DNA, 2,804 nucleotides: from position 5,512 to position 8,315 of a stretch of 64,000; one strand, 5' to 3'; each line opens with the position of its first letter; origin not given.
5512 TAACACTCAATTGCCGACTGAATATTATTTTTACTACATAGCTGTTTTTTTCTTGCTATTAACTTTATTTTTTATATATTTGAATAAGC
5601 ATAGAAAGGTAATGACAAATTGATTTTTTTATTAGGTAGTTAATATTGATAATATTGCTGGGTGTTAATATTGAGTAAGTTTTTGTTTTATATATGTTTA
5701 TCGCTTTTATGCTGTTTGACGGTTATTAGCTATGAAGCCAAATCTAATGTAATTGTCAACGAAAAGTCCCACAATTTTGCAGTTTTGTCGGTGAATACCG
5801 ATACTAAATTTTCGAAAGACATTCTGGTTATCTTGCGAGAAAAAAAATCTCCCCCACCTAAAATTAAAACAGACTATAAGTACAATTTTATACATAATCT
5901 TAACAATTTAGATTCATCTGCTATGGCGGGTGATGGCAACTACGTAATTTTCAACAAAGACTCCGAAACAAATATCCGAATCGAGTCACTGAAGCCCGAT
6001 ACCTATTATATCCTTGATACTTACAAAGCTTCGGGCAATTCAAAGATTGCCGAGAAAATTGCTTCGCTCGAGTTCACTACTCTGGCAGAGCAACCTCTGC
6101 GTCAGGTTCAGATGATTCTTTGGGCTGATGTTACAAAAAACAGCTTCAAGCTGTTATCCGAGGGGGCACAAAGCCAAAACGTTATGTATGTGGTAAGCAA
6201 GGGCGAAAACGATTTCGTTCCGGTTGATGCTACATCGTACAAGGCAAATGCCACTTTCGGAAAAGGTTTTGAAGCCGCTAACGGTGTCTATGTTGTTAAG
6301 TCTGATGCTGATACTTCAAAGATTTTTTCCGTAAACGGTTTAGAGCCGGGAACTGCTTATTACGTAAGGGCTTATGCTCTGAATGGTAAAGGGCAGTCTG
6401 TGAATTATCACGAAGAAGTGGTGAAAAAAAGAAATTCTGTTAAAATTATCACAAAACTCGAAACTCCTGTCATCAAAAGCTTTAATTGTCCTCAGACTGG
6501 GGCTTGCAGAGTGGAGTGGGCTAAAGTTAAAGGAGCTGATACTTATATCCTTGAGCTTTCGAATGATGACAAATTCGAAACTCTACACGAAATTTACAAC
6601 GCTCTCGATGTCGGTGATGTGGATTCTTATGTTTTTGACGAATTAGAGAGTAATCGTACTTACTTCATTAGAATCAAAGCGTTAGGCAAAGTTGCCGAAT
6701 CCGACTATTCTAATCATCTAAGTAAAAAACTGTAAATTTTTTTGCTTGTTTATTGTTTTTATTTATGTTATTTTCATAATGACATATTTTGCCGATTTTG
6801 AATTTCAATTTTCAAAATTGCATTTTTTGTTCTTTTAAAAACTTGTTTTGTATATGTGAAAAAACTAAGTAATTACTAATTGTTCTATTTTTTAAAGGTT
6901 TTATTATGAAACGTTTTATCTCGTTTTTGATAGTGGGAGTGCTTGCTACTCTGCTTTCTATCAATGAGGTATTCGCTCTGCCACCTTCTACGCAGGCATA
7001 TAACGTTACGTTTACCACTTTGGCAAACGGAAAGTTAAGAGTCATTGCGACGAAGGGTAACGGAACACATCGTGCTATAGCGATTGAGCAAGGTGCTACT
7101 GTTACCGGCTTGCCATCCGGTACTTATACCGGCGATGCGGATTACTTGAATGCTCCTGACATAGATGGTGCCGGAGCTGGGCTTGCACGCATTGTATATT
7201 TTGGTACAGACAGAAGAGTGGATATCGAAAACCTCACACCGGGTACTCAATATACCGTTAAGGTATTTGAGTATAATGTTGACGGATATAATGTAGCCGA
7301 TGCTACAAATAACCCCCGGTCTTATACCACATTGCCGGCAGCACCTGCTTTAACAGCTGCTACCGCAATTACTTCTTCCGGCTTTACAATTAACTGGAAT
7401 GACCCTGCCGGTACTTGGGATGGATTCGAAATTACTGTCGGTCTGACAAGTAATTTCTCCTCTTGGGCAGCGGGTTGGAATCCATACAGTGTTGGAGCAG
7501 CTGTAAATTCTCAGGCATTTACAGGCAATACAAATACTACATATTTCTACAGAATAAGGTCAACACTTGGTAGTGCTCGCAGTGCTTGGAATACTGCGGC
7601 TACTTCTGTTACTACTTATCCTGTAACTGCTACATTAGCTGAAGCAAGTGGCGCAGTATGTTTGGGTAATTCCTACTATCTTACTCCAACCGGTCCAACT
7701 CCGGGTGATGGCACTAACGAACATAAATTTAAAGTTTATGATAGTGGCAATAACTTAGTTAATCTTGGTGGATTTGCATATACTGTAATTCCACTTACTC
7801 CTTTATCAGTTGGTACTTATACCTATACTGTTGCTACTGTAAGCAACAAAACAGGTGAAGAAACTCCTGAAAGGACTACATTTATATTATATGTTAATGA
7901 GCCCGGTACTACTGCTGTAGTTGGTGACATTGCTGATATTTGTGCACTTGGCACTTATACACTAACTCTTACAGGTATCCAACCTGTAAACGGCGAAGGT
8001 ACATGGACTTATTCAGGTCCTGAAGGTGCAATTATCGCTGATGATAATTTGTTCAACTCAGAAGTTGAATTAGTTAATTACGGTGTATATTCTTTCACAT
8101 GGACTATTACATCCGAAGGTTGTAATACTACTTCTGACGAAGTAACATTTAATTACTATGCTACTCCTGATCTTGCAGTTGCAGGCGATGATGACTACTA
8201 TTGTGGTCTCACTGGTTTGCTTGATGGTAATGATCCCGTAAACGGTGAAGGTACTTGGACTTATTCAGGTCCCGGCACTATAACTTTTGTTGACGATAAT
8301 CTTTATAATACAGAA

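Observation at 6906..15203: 2765-aa SprB/Ig-repeat adhesin with FN3 caps and a T9SS sorting domain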

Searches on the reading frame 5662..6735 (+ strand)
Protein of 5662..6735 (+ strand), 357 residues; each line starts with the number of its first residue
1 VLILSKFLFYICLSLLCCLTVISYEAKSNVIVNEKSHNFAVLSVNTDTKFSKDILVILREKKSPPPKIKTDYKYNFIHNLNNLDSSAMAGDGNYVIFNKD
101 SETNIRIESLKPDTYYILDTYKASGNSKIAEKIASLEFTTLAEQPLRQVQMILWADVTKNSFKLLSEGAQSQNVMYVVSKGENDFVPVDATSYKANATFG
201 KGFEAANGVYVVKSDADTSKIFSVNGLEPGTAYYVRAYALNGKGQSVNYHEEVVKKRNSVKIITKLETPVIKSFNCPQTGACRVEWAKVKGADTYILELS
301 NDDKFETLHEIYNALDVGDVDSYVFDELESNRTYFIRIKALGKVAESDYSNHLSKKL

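Call 5: search_protein_families(library=pfam, proteins=[window:5662-6735:+], max_evalue=0.1)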
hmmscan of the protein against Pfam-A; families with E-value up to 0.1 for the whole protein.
window:5662-6735:+ (357 aa): 8 families
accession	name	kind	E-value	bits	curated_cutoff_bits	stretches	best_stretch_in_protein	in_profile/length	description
PF00041.27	fn3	-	1.9e-11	44.5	25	2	211-253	42-81/84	Fibronectin type III domain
PF16656.11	Pur_ac_phosph_N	-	1.4e-06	29.2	30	0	171-246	27-86/93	Purple acid Phosphatase, N-terminal domain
PF19433.5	NDNF_C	-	1.3e-05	25.1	26.5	1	223-259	138-174/175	Neuron-derived Neurotrophic Factor C-terminal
PF25059.1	FN3_DSCAM-DSCAML_C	-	3.2e-05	24.6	39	0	212-248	37-73/89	DSCAM/DSCAML C-terminal Fn3-like domain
PF10179.15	NDNF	-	0.00035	21.1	27.3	0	218-246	87-115/127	Neuron-derived neurotrophic factor, first Fn(III) domain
PF16655.11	PhoD_N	-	0.0013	19.6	30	0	151-239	13-78/90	PhoD-like phosphatase, N-terminal domain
PF16974.11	NAR2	-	0.0024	17.9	26.6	1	216-258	89-133/142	High-affinity nitrate transporter accessory, Ig-like domain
PF25136.1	DUF7823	-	0.014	16.4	27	0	303-357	3-53/109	Domain of unknown function (DUF7823)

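Call 6: search_protein_families(library=ncbifam, proteins=[window:5662-6735:+], max_evalue=0.1)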
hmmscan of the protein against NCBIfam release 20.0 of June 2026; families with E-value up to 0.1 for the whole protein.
window:5662-6735:+ (357 aa): 2 families
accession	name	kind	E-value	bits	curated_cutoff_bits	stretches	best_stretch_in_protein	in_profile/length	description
TIGR00488.1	TIGR00488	equivalog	0.071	13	70.15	0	323-350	115-142/173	bis(5'-nucleosyl)-tetraphosphatase (symmetrical) YqeK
NF045522.1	MXAN_2561_fam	equivalog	0.093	12.2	150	0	208-240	208-241/304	MXAN_2561 family MXYO-CTERM-anchored protein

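Call 71: find_encoding_contigs(protein=window:5716-6732:+, flank=10000, max_places=10)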
Protein seq(339 aa) (339 aa): 2 contigs read that carry it; 2 places shown.
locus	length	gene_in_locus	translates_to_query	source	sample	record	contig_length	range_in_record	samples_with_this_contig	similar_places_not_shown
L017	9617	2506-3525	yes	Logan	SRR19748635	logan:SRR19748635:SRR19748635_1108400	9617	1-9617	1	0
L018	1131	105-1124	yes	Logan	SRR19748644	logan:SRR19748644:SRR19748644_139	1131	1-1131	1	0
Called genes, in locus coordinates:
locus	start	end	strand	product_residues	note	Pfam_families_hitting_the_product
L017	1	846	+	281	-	?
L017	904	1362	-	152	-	PF14376:Haem_bd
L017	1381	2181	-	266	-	PF03372:Exo_endo_phos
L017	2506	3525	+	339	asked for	PF16656:Pur_ac_phosph_N (faint), PF00041:fn3 (faint)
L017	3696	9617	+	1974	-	?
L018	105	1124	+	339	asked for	PF16656:Pur_ac_phosph_N (faint), PF00041:fn3 (faint)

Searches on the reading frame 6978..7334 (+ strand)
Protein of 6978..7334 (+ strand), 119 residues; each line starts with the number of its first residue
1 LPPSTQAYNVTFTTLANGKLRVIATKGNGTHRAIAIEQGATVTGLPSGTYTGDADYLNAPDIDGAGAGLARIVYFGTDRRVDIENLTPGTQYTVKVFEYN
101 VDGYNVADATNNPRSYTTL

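Call 30: search_protein_families(library=pfam, proteins=[window:6978-7334:+], max_evalue=1)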
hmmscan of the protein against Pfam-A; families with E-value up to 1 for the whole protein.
seq(119 aa): 6 families
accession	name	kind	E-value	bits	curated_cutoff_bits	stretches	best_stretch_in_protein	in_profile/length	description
PF00041.27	fn3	-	2.4e-05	24.9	25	1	78-104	48-74/84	Fibronectin type III domain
PF24547.1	DUF7601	-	0.00037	21.5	27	1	80-111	65-97/116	Domain of unknown function (DUF7601)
PF16656.11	Pur_ac_phosph_N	-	0.0027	18.7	30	1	52-101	55-83/93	Purple acid Phosphatase, N-terminal domain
PF07495.19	Y_Y_Y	-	0.034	14.5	26.6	0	74-109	23-57/65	Y_Y_Y domain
PF25059.1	FN3_DSCAM-DSCAML_C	-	0.067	14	39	1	79-108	45-74/89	DSCAM/DSCAML C-terminal Fn3-like domain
PF04022.17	Staphylcoagulse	-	0.13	12.3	19.7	1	2-19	7-22/27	Staphylocoagulase repeat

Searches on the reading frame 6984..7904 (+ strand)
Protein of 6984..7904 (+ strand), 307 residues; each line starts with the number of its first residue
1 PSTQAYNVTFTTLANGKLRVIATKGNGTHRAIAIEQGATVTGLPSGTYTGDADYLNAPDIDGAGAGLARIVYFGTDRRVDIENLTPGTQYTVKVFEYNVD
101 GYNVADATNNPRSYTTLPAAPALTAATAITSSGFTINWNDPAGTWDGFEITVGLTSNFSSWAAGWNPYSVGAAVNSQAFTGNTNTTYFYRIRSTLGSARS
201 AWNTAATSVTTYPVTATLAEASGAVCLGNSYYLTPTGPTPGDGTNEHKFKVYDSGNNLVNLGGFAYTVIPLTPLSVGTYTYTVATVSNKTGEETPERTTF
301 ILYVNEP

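Call 85: find_homologous_proteins(query=window:6984-7904:+, max_evalue=1e-8)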
Query window:6984-7904:+: 5303 candidates shared short words with the query, none scored E <= 1e-8.

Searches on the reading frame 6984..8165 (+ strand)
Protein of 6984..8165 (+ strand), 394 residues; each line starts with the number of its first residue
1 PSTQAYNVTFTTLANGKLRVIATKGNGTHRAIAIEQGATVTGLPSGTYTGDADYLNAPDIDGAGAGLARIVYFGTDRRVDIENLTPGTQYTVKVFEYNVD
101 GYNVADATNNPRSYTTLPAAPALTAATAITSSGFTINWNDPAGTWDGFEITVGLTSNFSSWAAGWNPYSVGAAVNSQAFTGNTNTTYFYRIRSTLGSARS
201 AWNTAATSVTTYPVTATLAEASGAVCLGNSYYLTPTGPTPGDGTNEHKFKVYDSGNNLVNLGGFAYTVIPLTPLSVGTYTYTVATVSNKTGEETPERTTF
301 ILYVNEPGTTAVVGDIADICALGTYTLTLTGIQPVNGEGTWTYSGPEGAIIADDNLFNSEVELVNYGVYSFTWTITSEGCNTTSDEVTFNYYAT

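Call 63: predict_structure(alignment_id=A4)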
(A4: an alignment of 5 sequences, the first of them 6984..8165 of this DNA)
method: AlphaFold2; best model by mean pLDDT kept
length: 394 residues; sequences in the alignment: 5
mean_pLDDT: 58.5   pTM: 0.37
mean pLDDT of the five models: 58.5, 55.5, 50.9, 46.7, 45.8
residues with pLDDT >= 90: 0; 70-90: 97; 50-70: 186; < 50: 111
segments of 3 or more residues with pLDDT < 50: 1-4, 119-132, 140-143, 204-211, 239-246, 308-362, 374-382, 392-394
pLDDT, mean of each block of 10 residues (from residue 1): 54 68 72 72 66 74 63 82 71 76 58 54 41 52 58 67 59 58 60 65 47 62 71 62 52 62 58 77 70 72 61 30 37 41 33 34 52 47 50 49
secondary structure, 60 per line:
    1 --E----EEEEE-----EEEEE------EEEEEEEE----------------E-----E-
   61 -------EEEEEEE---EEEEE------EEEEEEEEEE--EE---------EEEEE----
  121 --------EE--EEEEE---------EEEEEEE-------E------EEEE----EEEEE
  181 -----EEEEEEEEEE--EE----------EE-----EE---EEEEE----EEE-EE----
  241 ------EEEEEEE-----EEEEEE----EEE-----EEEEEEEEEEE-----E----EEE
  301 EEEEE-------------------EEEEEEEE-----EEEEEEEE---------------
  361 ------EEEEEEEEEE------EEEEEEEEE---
elements in order: E8-12 E18-22 E29-36 E68-74 E78-82 E89-98 E112-116 E133-137 E147-153 E168-171 E176-180 E186-195 E222-226 E231-233 E247-253 E259-264 E269-271 E277-287 E298-305 E325-332 E338-345 E367-376 E383-391

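Call 68: search_solved_structures(query=A4, max_evalue=0.01)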
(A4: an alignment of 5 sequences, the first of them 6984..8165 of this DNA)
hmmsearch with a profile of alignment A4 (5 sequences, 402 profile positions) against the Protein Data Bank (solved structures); distinct sequences matched with E-value up to 0.01: 43.
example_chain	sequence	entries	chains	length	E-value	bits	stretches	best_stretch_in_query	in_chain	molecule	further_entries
1fnf_A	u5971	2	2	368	1e-13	54.3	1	71-153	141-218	FIBRONECTIN | Isoform 1 of Fibronectin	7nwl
3t1w_A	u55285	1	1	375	3e-12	49.5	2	60-157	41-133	four-domain fibronectin fragment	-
8q6t_I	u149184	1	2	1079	4.2e-09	39.1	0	58-163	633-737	Titin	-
9p6s_C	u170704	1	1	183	1e-07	34.5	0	79-156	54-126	Fibronectin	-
4lxo_A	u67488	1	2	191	1.7e-07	33.8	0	79-156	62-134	Fibronectin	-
5n47_B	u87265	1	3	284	1.4e-06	30.8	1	60-157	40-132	Fibronectin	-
4gh7_B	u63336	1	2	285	1.4e-06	30.8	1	60-157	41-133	Fibronectin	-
8peq_A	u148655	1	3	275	1.7e-06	30.6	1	60-157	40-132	Fibronectin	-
4lpw_A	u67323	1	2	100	1.7e-06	30.5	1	73-108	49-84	TENCON variant A6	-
4m6a_A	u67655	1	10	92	2.4e-06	30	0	74-101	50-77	Tencon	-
3tes_A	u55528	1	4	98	2.9e-06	29.7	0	74-101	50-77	Tencon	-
4lpy_A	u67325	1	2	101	5.2e-06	28.9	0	75-98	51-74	TENCON variant G10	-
4lpt_A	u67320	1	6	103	6e-06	28.7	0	74-98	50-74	TENCON variant P54CR4-31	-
6xay_A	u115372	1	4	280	6.3e-06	28.7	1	74-156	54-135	Fibronectin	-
4lpv_A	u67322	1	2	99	6.6e-06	28.6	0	73-97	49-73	TENCON variant P41BR3-42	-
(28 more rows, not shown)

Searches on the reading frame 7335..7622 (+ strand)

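Call 30: search_protein_families(library=pfam, proteins=[window:7335-7622:+], max_evalue=1)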
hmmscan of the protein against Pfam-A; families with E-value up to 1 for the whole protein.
seq(96 aa): 2 families
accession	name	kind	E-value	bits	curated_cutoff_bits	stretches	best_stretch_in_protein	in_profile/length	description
PF00041.27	fn3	-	0.00059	20.4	25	1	3-52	2-42/84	Fibronectin type III domain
PF21519.2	Tailspike_C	-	0.03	14.8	27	1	50-90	8-46/72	Tailspike protein, C-terminal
